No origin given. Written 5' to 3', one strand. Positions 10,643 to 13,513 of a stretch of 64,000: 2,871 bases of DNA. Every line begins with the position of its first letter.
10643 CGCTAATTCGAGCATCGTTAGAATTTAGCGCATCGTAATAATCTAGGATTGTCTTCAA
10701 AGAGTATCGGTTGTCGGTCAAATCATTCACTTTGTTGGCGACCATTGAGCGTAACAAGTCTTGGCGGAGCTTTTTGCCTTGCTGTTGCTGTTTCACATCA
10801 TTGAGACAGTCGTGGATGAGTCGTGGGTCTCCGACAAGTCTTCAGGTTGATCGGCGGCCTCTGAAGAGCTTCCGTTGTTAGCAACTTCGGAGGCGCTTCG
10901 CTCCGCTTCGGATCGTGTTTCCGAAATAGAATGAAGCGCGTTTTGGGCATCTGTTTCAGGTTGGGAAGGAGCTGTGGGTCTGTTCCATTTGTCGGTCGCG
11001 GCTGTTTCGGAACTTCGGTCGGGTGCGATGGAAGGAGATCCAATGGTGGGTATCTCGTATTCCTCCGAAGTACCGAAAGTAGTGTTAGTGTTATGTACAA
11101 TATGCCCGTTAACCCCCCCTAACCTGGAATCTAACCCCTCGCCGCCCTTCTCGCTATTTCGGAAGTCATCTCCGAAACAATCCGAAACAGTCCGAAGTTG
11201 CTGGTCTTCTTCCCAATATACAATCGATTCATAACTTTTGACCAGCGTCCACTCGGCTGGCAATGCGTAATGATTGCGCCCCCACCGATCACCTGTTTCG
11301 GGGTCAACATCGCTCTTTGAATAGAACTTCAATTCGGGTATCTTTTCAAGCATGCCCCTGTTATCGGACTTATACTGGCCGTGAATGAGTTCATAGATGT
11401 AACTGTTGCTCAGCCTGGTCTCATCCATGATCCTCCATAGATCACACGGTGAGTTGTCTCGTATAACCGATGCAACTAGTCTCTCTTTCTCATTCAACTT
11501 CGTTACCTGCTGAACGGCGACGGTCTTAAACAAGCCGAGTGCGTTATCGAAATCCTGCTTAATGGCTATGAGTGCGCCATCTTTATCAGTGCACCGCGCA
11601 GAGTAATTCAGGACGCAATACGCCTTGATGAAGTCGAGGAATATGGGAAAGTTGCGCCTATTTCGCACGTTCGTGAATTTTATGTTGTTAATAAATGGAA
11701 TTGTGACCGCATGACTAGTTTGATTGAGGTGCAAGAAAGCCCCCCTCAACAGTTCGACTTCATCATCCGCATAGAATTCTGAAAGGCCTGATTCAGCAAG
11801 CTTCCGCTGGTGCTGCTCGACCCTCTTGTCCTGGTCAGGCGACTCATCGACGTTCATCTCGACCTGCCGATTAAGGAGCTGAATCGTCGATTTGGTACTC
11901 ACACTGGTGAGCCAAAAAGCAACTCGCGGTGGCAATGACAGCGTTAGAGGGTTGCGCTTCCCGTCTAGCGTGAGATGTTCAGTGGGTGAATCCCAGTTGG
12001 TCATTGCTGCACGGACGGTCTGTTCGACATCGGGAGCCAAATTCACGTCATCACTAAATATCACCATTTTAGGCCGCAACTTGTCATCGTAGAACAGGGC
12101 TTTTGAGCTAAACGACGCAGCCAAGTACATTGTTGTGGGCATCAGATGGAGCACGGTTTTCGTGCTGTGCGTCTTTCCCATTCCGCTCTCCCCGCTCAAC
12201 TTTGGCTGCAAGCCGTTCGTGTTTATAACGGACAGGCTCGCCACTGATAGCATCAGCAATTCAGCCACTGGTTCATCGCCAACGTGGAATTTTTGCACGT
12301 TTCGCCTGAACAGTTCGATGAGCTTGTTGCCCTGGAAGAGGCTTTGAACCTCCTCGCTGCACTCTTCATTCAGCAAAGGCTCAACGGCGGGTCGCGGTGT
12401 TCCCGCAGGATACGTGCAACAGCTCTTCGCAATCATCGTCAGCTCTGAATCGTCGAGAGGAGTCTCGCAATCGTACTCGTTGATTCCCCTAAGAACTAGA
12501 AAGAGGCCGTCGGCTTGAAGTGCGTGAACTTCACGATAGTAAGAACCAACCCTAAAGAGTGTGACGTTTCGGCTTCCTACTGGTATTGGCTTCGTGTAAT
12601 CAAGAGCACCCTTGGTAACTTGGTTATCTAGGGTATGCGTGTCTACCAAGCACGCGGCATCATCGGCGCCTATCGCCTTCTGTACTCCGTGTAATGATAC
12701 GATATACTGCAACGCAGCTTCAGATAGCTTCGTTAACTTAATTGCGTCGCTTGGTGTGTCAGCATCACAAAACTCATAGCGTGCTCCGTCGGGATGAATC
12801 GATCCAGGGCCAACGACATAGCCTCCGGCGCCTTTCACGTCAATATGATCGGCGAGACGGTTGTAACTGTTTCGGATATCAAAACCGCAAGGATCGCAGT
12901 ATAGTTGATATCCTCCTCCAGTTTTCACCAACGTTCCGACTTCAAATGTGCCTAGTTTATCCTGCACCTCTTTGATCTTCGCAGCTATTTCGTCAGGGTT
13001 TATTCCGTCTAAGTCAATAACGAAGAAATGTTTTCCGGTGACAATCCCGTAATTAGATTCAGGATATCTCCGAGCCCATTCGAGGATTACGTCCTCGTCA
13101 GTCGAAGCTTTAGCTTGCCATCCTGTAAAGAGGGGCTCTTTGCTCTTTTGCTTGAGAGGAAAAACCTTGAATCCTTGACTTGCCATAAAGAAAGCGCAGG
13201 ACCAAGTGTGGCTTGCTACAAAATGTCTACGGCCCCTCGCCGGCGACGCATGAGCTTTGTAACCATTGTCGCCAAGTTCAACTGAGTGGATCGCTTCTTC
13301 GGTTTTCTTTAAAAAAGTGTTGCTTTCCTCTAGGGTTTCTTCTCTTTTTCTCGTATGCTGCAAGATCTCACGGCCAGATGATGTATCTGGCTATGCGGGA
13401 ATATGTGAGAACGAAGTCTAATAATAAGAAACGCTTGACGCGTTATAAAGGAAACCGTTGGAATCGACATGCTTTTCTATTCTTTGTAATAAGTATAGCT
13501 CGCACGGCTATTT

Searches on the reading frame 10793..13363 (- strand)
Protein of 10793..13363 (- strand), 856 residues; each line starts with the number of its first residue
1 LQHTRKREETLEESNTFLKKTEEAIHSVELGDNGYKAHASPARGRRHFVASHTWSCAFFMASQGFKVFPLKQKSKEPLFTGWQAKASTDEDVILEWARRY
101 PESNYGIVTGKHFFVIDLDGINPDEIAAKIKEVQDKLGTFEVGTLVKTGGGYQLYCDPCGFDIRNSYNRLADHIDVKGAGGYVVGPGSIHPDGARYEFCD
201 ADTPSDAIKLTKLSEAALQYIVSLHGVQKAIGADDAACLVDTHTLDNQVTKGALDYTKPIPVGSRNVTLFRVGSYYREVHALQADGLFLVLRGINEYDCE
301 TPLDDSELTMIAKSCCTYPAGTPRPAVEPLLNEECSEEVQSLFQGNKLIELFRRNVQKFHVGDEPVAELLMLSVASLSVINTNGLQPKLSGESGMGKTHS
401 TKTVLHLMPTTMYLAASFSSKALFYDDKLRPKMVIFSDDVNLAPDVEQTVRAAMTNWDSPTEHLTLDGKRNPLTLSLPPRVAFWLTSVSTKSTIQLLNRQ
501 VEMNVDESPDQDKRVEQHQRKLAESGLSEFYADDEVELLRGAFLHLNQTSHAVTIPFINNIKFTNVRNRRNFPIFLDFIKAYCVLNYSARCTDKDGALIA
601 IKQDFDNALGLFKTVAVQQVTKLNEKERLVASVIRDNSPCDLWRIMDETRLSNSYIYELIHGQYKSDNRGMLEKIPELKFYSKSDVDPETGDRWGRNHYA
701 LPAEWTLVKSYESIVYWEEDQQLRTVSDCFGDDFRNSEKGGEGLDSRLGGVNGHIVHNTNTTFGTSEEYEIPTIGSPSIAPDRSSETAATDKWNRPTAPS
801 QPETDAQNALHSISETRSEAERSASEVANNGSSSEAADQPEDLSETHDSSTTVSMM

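Call 51: search_protein_families(library=pfam, proteins=[window:10793-13363:-], max_evalue=0.00001)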
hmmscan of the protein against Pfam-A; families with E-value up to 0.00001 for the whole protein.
window:10793-13363:- (856 aa): 1 family
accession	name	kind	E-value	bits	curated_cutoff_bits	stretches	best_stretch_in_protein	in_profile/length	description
PF09250.16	Prim-Pol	-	1.4e-31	110.6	22.8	1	60-204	4-152/158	Bifunctional DNA primase/polymerase, N-terminal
